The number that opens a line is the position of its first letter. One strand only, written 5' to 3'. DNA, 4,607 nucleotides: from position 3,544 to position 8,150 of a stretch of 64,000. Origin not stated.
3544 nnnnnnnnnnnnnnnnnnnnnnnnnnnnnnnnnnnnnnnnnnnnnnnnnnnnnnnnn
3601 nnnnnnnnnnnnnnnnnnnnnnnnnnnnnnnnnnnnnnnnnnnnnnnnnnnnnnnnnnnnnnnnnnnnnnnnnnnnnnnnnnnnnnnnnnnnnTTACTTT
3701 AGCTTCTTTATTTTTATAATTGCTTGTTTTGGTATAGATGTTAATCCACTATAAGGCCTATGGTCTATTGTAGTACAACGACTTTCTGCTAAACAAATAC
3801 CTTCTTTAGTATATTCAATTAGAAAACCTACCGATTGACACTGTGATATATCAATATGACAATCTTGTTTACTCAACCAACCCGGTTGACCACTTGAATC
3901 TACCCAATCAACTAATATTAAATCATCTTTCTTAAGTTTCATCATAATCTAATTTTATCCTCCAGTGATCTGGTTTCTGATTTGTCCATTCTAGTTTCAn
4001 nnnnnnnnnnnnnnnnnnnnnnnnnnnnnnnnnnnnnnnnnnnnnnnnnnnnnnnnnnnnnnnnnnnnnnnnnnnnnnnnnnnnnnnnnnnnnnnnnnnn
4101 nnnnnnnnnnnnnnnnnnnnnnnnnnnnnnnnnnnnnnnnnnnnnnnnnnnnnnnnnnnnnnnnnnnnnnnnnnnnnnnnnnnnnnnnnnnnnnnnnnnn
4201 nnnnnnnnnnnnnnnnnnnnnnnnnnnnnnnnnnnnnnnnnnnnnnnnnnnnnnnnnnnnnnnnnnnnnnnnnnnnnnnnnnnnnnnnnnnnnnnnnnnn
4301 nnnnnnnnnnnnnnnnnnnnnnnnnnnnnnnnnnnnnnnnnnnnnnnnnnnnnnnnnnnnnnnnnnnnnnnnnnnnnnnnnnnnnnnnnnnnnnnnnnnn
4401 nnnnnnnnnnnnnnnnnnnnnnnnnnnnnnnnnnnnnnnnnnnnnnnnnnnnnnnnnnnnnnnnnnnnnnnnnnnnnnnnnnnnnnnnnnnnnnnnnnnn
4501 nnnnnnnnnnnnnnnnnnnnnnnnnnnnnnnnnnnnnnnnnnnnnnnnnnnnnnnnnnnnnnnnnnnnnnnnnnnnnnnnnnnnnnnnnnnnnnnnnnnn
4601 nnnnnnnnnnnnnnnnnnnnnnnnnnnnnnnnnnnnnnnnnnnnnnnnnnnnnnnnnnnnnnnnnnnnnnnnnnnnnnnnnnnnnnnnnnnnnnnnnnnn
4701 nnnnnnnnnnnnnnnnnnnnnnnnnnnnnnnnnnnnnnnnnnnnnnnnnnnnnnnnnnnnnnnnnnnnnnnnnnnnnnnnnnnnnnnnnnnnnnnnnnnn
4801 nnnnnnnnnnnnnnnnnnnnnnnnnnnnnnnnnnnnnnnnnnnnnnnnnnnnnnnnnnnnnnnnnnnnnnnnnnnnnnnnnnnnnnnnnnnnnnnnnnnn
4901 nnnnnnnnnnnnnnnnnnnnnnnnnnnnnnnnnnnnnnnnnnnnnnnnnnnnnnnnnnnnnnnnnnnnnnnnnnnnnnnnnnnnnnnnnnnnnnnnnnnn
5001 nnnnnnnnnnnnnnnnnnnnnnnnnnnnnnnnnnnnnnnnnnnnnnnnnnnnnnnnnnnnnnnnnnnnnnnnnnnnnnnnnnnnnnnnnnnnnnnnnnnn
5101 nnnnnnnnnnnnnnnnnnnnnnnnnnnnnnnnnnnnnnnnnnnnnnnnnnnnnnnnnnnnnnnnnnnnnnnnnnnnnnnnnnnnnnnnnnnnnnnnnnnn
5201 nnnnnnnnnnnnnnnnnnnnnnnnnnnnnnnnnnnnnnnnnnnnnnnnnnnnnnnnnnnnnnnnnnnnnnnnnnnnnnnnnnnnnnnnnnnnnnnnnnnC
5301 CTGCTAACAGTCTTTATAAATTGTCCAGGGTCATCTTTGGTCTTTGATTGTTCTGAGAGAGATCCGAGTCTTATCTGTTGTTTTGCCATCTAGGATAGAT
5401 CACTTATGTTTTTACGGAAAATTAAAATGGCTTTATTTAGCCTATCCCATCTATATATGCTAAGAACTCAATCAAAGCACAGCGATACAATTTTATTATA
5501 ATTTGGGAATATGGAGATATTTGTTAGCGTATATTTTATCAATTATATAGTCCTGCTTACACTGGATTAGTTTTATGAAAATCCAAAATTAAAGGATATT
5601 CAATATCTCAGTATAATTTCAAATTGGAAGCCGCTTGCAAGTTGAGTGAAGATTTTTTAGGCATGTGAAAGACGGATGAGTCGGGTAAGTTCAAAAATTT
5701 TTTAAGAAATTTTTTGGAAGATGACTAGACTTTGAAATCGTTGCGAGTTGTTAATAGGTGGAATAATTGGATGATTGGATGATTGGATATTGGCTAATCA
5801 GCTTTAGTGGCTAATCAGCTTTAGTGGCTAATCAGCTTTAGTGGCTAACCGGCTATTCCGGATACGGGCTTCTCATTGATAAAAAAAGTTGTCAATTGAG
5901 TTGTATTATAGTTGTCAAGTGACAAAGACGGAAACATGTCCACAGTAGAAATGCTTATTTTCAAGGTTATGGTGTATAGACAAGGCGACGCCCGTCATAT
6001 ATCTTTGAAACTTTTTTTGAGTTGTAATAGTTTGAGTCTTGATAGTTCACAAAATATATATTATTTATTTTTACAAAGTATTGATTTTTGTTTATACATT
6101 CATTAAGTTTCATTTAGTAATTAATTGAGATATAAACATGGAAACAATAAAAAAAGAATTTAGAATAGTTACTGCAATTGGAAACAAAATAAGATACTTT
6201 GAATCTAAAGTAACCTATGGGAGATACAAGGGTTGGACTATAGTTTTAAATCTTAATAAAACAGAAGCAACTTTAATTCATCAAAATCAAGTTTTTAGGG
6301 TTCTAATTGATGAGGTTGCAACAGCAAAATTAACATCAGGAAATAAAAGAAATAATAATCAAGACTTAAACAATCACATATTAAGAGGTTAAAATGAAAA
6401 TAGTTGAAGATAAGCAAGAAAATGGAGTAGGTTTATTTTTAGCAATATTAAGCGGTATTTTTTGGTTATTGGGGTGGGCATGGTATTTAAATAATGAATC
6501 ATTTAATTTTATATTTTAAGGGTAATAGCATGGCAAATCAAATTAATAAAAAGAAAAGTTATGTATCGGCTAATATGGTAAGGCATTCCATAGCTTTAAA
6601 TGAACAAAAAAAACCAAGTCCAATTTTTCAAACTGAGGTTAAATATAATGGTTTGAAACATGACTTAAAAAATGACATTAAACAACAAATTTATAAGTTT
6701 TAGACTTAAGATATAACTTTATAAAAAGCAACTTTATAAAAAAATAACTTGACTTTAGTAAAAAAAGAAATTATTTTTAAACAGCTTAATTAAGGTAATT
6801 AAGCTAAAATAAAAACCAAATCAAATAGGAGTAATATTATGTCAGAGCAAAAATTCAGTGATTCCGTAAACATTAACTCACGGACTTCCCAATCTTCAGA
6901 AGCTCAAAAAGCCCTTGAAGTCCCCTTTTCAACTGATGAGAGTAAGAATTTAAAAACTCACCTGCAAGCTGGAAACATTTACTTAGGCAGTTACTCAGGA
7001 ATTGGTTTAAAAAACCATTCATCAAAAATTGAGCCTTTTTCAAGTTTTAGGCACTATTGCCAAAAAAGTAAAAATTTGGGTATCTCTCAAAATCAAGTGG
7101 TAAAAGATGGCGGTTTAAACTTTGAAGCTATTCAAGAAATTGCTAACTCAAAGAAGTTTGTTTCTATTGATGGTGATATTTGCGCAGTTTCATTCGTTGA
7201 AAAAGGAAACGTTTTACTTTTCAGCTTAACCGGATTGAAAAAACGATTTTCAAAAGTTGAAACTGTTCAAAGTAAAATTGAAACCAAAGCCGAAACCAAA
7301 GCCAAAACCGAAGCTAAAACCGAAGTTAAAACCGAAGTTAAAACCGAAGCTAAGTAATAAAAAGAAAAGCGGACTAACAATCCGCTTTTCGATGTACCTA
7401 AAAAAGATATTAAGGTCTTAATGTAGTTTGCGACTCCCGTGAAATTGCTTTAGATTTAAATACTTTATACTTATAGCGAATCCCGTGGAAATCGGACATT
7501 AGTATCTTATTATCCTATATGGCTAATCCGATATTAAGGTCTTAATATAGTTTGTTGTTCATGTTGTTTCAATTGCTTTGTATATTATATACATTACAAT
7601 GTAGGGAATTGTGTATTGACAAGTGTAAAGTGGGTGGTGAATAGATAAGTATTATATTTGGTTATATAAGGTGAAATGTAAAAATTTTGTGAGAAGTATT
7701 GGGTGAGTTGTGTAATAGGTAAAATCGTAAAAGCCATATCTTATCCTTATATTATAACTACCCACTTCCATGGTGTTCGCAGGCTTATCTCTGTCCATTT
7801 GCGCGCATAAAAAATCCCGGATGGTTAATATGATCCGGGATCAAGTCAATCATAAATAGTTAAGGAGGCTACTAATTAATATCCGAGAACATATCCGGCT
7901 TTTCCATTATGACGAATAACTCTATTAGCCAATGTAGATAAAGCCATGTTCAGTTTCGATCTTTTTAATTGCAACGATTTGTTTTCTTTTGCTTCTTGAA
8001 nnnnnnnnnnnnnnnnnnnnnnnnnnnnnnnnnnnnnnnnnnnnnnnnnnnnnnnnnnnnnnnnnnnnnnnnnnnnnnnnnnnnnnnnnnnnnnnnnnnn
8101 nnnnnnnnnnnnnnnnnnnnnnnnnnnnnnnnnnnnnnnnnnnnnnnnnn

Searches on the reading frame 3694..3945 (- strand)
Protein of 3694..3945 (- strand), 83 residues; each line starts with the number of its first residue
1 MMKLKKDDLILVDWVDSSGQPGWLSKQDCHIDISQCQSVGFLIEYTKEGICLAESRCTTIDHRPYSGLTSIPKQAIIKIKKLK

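Call 81: search_protein_families(library=phrogs, proteins=[window:3694-3945:-], max_evalue=0.05)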
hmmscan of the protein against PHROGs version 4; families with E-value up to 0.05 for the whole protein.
window:3694-3945:- (83 aa): 2 families
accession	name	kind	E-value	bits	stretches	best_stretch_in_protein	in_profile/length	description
phrog_25889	-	unknown function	0.011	16.7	1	12-82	19-92/94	-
phrog_33126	-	unknown function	0.025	15.4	1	13-34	15-36/52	-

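Call 82: search_protein_families(library=pfam, proteins=[window:3694-3945:-], max_evalue=0.05)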
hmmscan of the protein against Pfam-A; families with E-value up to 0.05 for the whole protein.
window:3694-3945:- (83 aa): 0 families

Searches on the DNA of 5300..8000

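Call 99: search_rna_families(source=window, start=5300, end=8000, threshold=evalue, max_evalue=1)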
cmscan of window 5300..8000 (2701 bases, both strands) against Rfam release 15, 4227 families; matches with E-value up to 1: 3.
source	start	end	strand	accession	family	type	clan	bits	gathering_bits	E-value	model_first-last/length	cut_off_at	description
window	7807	7870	-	RF02278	Betaproteobacteria_toxic_sRNA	Gene; sRNA;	-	21.4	50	0.3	1-64/64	no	Betaproteobacteria toxic small RNA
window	7355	7456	-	RF00558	L20_leader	Cis-reg; leader;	-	21.3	58.7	0.46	1-127/127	no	Ribosomal protein L20 leader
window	7807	7878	-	RF02837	anti-hemB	Gene; sRNA;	-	18.7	49.5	0.33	1-81/81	no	Burkholderia RNA 7 (anti-hemB)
